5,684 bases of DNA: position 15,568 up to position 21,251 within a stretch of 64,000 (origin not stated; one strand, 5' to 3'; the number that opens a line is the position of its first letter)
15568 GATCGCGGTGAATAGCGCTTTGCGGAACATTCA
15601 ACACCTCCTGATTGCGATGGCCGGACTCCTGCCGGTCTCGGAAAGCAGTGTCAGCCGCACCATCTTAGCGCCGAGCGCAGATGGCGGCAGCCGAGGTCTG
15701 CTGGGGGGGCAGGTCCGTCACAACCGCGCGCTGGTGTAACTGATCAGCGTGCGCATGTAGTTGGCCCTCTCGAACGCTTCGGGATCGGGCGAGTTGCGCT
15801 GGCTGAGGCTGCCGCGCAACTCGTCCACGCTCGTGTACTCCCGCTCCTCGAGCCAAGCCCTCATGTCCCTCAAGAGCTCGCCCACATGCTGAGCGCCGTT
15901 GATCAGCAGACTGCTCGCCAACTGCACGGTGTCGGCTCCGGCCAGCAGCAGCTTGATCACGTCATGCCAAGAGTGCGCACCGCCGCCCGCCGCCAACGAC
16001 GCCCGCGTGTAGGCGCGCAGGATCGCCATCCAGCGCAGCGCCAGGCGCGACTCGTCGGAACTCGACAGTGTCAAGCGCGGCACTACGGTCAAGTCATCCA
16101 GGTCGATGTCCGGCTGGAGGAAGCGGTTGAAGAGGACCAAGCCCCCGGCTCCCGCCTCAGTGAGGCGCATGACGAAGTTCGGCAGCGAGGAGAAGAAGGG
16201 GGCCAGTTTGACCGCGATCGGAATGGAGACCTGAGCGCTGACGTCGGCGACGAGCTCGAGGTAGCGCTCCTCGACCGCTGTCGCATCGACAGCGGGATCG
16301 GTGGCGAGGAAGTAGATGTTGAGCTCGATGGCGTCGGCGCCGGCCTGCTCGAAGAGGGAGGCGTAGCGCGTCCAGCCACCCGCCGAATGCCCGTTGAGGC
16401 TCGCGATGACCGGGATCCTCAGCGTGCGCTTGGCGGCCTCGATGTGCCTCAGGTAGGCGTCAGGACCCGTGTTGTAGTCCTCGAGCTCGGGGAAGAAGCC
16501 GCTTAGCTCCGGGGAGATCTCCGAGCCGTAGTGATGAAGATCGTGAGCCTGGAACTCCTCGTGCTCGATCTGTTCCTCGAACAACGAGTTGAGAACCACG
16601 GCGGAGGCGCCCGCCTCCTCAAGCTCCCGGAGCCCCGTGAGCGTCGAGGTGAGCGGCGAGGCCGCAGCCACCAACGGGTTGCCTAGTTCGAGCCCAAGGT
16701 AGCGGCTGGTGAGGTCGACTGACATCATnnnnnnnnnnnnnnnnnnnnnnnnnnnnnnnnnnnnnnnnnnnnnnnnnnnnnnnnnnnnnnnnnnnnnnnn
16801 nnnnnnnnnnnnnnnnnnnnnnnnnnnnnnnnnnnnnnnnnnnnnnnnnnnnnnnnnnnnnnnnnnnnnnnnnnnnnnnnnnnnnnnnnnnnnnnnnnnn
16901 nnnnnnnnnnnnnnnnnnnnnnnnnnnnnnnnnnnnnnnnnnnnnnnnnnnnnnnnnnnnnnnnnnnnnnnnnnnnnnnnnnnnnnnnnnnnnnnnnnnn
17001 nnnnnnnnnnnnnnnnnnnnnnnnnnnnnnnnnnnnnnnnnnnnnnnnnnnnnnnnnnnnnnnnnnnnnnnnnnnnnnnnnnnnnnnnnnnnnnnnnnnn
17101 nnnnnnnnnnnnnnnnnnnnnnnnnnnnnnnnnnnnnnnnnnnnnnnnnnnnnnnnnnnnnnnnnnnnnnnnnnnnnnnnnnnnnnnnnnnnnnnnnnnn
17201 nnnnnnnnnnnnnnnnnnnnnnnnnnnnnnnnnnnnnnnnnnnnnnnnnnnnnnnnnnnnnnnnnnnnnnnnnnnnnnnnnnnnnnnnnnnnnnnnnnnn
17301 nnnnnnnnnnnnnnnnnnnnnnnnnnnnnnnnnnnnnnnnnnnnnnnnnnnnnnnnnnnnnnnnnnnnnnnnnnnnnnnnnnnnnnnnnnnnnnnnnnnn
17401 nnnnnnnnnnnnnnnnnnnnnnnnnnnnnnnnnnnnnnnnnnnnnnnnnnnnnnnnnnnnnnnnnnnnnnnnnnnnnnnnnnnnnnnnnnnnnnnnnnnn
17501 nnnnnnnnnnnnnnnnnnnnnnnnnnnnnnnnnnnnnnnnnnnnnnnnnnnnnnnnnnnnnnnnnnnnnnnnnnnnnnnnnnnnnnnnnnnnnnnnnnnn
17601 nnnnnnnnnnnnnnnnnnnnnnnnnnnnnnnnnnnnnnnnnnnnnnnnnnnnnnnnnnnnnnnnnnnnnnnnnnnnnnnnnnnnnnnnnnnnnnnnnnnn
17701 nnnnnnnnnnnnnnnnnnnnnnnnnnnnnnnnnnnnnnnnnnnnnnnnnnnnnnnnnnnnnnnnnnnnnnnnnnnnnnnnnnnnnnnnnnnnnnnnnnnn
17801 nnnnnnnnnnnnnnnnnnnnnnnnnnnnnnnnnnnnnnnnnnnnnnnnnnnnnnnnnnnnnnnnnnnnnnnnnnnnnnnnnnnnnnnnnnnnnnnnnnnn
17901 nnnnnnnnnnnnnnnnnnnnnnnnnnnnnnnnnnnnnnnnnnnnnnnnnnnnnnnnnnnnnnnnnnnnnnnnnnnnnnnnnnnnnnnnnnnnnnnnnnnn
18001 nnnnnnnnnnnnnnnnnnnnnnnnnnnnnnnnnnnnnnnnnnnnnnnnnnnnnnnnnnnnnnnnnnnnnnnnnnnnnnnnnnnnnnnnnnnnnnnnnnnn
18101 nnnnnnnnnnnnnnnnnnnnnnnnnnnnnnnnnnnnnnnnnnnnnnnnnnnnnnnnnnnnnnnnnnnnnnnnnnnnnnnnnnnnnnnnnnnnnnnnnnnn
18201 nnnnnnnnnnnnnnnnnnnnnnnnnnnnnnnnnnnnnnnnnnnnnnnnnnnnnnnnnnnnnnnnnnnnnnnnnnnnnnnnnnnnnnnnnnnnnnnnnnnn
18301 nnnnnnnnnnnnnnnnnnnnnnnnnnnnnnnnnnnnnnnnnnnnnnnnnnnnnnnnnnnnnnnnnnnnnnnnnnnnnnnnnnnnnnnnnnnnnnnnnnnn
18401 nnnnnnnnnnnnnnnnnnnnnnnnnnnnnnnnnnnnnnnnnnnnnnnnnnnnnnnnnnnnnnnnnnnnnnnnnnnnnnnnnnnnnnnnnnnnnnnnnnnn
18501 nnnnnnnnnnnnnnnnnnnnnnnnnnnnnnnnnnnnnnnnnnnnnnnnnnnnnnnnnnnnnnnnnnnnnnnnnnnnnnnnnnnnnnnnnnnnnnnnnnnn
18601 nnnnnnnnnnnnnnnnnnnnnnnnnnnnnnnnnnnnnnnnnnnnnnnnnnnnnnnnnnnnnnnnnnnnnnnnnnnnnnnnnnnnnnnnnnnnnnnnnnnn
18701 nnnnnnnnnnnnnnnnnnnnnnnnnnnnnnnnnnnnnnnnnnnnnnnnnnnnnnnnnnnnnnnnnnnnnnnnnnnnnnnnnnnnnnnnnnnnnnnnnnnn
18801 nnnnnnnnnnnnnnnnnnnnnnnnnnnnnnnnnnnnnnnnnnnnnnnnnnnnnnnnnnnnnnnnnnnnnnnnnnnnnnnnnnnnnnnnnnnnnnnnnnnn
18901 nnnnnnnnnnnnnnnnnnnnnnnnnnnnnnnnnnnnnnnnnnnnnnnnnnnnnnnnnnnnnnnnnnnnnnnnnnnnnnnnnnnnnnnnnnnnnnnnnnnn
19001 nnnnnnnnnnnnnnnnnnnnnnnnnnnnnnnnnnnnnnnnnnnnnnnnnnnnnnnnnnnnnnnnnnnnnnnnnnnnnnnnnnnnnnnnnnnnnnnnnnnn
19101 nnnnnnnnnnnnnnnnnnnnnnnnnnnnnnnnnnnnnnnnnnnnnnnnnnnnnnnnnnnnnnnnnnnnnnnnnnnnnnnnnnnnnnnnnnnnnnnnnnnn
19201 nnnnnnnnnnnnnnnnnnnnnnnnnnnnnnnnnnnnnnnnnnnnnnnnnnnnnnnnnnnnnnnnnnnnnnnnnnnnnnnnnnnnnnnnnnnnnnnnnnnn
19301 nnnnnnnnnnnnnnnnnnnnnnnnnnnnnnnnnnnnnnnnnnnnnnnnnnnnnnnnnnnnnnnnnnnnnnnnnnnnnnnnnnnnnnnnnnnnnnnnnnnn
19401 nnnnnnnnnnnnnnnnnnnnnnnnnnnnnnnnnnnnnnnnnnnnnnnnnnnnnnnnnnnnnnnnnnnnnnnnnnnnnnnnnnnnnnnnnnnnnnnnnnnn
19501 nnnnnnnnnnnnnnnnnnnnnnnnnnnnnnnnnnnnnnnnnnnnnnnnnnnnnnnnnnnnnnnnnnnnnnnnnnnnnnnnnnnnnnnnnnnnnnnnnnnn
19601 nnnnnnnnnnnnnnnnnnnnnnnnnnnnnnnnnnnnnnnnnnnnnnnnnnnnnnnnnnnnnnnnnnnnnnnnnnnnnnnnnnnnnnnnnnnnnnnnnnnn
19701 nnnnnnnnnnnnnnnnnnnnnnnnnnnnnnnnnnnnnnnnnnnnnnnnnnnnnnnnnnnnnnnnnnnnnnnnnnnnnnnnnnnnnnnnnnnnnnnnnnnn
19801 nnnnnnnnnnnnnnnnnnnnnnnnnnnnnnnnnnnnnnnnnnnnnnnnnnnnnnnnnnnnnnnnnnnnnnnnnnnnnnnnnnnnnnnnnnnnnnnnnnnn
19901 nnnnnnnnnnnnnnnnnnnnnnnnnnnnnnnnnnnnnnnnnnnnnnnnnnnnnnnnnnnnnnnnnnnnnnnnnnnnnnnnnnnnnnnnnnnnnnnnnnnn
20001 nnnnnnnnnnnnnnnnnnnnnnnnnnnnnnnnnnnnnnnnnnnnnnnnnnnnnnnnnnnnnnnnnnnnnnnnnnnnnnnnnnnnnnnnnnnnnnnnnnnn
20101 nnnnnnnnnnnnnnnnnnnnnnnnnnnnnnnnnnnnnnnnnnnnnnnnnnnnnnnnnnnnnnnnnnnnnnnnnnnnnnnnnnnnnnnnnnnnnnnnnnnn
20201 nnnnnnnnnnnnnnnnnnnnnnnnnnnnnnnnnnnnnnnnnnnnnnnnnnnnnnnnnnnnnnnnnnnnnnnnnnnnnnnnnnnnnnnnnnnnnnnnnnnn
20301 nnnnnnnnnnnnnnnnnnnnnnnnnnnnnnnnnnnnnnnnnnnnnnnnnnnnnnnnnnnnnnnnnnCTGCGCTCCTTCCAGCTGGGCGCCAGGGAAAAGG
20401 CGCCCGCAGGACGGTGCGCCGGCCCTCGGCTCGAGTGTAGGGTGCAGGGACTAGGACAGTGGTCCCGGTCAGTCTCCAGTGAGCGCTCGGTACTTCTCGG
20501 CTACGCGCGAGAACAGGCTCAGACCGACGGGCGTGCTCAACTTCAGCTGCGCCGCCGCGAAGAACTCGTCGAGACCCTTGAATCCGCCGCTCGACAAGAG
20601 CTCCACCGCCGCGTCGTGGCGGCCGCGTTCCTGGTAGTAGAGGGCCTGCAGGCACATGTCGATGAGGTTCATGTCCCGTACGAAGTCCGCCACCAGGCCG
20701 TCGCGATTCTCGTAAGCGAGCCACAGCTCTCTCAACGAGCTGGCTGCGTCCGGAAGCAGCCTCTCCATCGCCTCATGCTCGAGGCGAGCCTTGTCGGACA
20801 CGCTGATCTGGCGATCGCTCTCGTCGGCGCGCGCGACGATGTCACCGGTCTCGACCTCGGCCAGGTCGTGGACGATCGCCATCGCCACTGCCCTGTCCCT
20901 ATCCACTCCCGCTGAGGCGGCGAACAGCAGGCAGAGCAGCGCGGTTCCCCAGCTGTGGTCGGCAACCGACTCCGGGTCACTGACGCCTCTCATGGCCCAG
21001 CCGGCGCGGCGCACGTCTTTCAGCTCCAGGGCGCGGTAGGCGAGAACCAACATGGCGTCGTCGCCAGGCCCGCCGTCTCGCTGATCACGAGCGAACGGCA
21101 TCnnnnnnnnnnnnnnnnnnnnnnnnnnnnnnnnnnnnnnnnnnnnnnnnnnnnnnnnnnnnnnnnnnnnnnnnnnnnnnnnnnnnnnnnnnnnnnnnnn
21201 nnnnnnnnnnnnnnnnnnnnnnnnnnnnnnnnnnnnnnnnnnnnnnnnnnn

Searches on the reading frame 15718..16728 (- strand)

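Call 17: search_protein_families(library=pfam, proteins=[window:15718-16728:-])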
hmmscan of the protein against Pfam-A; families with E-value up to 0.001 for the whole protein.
window:15718-16728:- (336 aa): 1 family
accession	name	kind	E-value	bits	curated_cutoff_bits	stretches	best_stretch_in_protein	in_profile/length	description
PF01180.27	DHO_dh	-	3.4e-11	43.3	27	1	86-291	73-289/291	Dihydroorotate dehydrogenase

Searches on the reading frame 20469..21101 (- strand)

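Call 17: search_protein_families(library=pfam, proteins=[window:20469-21101:-])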
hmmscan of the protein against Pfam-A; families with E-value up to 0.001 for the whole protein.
window:20469-21101:- (210 aa): 3 families
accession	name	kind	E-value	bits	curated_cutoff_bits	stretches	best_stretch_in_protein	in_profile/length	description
PF13023.12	HD_3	-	1.1e-32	113.6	22.5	1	26-167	3-145/165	HD domain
PF12917.13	YfbR-like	-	3.4e-09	37.1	25.9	1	27-127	9-112/182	5'-deoxynucleotidase YfbR-like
PF01966.28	HD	-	5.7e-08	33.5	22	1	46-95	1-49/116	HD domain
